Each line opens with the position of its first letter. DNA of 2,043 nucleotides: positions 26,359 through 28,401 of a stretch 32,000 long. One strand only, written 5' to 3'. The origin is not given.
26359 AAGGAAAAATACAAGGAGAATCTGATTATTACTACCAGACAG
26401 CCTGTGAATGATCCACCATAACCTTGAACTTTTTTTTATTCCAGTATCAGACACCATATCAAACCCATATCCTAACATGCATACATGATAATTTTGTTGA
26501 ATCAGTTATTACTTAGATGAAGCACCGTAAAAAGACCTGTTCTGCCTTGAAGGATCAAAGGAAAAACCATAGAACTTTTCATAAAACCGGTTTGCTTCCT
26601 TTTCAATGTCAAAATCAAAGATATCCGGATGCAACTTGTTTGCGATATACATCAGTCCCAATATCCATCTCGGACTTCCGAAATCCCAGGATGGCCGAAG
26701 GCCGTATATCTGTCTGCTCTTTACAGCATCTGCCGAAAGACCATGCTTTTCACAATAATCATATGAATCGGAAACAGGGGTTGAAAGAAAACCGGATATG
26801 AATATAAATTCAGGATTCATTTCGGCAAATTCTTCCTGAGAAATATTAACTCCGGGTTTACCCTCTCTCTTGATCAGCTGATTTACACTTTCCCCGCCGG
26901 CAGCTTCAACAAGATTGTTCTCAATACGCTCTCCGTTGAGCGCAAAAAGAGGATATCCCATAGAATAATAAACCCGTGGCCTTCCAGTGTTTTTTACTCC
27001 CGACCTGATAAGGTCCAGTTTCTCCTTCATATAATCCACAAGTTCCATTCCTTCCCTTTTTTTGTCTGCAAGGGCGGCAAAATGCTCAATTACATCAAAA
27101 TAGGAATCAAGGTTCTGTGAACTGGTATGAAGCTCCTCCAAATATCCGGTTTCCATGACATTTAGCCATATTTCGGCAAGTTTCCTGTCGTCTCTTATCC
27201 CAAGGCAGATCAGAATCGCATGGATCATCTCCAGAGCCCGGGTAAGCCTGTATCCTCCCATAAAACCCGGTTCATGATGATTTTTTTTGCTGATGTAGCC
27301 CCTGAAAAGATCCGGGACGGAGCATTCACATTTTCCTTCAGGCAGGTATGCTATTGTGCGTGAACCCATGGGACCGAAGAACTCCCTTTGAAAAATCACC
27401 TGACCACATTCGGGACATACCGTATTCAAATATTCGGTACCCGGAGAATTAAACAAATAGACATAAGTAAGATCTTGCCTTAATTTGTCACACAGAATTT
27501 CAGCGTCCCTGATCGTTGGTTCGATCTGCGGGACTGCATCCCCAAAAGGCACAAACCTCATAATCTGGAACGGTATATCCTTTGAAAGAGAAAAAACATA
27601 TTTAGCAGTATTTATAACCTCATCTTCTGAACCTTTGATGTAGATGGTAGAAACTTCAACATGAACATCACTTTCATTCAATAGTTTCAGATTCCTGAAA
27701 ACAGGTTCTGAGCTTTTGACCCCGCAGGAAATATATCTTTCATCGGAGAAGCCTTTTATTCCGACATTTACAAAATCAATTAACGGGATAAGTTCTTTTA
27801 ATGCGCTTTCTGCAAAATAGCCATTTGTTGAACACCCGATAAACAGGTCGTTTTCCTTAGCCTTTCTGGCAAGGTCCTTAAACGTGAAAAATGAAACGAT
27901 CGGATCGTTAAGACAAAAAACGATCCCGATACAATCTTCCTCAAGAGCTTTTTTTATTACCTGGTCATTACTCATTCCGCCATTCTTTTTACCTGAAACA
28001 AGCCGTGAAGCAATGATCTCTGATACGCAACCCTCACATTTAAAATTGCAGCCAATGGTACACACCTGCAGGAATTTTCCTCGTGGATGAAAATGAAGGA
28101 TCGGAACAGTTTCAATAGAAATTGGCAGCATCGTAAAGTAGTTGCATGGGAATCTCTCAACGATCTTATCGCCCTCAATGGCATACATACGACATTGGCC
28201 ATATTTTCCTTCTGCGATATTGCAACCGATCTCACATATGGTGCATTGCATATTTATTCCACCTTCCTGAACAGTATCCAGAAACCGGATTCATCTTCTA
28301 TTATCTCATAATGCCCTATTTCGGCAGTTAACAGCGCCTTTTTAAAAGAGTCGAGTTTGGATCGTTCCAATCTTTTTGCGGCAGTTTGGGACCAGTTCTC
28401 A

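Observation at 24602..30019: A siderophore/cobalamin-type ABC importer operon encloses a radical-SAM enzyme and a SAM methyltransferase (candidate import-and-modify system)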

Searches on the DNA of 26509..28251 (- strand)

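Call 53: search_rna_families(sources=[L002, L013, L019, L020, L022, L024, L025], threshold=gathering)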
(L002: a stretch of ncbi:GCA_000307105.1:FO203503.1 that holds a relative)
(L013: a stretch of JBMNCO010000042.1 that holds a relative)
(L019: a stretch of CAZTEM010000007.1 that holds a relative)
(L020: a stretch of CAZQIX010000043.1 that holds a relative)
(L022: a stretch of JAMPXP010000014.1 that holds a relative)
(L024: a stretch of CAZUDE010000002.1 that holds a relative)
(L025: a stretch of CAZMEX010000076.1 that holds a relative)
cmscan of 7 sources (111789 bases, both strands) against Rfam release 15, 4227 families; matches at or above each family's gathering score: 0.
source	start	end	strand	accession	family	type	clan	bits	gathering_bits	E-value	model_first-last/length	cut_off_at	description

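Call 54: search_rna_families(sources=[L027, L028, L044, L051, L062, L023], threshold=gathering)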
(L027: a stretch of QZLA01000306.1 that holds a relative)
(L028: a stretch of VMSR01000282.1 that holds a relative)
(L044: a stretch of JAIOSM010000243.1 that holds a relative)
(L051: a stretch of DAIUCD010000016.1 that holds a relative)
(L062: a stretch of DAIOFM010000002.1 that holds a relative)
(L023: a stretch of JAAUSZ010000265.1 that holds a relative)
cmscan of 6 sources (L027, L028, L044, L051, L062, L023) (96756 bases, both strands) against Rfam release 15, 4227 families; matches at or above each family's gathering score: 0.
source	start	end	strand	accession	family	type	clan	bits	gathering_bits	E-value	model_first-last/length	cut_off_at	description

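Call 73: search_rna_families(sources=[L084, L085, L086], threshold=evalue, max_evalue=0.1)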
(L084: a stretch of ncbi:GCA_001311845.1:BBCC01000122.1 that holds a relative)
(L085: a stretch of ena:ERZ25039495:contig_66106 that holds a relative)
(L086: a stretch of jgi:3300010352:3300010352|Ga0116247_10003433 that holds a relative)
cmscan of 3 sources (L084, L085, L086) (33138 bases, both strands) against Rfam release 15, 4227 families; matches with E-value up to 0.1: 1.
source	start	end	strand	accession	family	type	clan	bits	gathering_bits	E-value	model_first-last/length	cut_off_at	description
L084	13210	13327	+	RF04281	mir-8791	Gene; miRNA;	CL00146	30.9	85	0.012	1-77/77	no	mir-8791 microRNA precursor family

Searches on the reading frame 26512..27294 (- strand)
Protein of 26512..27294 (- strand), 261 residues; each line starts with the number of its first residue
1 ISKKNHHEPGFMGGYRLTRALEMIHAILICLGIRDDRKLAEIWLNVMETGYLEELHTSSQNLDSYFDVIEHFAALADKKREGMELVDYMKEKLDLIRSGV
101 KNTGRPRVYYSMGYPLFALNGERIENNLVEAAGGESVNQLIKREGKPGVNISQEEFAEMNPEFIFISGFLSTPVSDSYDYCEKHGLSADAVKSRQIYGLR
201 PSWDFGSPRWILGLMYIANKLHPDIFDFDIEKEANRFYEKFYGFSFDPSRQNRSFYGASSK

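Call 82: search_protein_representatives(protein=window:26512-27294:-)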
Query: 261 residues. Proteins with E-value up to 0.001 (for the whole library): 798; up to 1e-10: 123; up to 1e-30: 17. The best 150 are listed.
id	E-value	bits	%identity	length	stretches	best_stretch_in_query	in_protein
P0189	2.9e-84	298.8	52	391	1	6-257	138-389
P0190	1.4e-65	237.6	46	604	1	5-255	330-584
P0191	4.8e-65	235.8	45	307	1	3-257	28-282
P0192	3.8e-64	232.9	54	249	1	28-220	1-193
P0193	8.6e-64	231.7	46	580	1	1-256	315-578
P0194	1.5e-63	230.9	43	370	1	6-257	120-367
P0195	1.7e-63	230.7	44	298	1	6-256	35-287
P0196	5.4e-58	212.7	43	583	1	7-257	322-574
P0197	3.5e-56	206.8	38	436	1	5-260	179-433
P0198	3.8e-55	203.4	56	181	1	101-260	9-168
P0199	1.4e-54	201.6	38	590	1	7-248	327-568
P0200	9.5e-53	195.5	41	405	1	6-256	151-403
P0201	1.2e-52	195.2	44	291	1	7-216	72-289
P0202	5.0e-46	173.5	35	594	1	5-245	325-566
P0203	3.8e-39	151.0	52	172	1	112-256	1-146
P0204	1.2e-35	139.5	29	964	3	43-247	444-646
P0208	4.2e-29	118.0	29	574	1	3-237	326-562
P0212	4.9e-25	104.7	29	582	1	6-234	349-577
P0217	5.1e-23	98.1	34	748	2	97-247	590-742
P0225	2.5e-18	82.7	28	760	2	61-250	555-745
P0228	3.8e-17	78.8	28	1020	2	60-244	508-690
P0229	4.3e-17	78.7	34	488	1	59-248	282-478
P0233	1.2e-16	77.2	27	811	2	60-247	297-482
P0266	9.7e-13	64.4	31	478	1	60-247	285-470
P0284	7.7e-12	61.4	33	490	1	56-246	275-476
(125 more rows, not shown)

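Call 83: search_protein_families(library=pfam, proteins=[P0204, P0217, P0225, P0228, P0233, P0229, P0266, P0284, P0208, P0212], max_evalue=0.0001)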
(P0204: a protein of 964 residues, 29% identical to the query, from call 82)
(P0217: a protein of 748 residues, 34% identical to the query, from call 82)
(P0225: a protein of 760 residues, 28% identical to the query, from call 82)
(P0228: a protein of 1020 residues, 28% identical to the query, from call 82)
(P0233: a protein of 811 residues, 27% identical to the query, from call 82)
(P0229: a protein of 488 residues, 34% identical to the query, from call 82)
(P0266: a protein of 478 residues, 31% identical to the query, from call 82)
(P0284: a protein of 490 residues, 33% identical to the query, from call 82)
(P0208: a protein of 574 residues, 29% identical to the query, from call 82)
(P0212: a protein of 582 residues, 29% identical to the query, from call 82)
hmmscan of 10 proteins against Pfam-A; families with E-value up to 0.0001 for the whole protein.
P0204 (964 aa): 1 family
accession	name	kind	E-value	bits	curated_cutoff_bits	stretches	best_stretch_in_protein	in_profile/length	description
PF01497.23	Peripla_BP_2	-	4.8e-88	295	27.5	3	64-294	1-234/235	Periplasmic binding protein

P0217 (748 aa): 1 family
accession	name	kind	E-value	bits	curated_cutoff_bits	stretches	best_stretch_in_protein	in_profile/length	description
PF01497.23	Peripla_BP_2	-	2.6e-52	178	27.5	2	457-693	1-234/235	Periplasmic binding protein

P0225 (760 aa): 1 family
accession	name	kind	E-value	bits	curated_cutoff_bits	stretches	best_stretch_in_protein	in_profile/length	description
PF01497.23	Peripla_BP_2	-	7.7e-49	166.7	27.5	2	144-373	1-232/235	Periplasmic binding protein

P0228 (1020 aa): 2 families
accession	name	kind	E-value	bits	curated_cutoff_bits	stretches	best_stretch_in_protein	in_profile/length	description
PF01497.23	Peripla_BP_2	-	1.6e-46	159.1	27.5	2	410-645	1-233/235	Periplasmic binding protein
PF00174.25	Oxidored_molyb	-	4.1e-12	46.4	24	0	282-346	56-128/169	Oxidoreductase molybdopterin binding domain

P0233 (811 aa): 1 family
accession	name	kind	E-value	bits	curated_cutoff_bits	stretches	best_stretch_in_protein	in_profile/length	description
PF01497.23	Peripla_BP_2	-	8.9e-48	163.2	27.5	2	199-434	1-233/235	Periplasmic binding protein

P0229 (488 aa): 1 family
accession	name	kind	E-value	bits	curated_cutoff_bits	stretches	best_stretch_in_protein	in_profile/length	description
PF01497.23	Peripla_BP_2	-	1.2e-31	110.4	27.5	1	227-429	34-233/235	Periplasmic binding protein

P0266 (478 aa): 2 families
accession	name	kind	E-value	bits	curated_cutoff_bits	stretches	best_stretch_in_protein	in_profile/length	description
PF01497.23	Peripla_BP_2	-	7.5e-30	104.5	27.5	1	187-422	1-233/235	Periplasmic binding protein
PF00174.25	Oxidored_molyb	-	7e-05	22.9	24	0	73-148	70-162/169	Oxidoreductase molybdopterin binding domain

P0284 (490 aa): 1 family
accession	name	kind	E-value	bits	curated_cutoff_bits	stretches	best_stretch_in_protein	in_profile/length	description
PF01497.23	Peripla_BP_2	-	2.7e-26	92.9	27.5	1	187-428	2-233/235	Periplasmic binding protein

P0208 (574 aa): 2 families
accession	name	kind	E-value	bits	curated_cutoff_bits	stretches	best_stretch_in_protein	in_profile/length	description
PF04055.27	Radical_SAM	-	4e-13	50.3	29.5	1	63-212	2-157/166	Radical SAM superfamily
PF01497.23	Peripla_BP_2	-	1.3e-07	31.8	27.5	1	377-527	82-234/235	Periplasmic binding protein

P0212 (582 aa): 1 family
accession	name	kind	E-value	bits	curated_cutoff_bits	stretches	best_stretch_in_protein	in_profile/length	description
PF04055.27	Radical_SAM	-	1.3e-16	61.6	29.5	1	86-234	2-154/166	Radical SAM superfamily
